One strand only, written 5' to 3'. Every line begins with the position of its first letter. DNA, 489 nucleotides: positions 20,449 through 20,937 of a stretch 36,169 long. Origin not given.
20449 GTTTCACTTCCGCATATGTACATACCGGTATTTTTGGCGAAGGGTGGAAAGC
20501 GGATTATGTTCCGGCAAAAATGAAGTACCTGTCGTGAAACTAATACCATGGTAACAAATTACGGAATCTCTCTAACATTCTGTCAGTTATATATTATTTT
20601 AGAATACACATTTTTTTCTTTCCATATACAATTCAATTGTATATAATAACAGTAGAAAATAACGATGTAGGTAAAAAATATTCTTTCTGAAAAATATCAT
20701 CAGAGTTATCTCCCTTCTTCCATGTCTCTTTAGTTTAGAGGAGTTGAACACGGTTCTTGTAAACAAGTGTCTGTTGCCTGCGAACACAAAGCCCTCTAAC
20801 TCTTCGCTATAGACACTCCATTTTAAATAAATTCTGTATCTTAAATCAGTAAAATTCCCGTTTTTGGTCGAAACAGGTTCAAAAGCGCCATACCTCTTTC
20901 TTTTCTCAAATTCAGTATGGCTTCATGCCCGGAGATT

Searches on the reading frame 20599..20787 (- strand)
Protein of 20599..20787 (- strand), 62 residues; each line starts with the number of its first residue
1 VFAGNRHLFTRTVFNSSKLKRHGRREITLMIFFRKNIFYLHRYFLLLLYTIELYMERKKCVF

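Call 61: find_encoding_contigs(protein=window:20599-20787:-, flank=3000, max_places=6)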
Protein window:20599-20787:- (62 aa): no gene with exactly this product is on record in the collection.
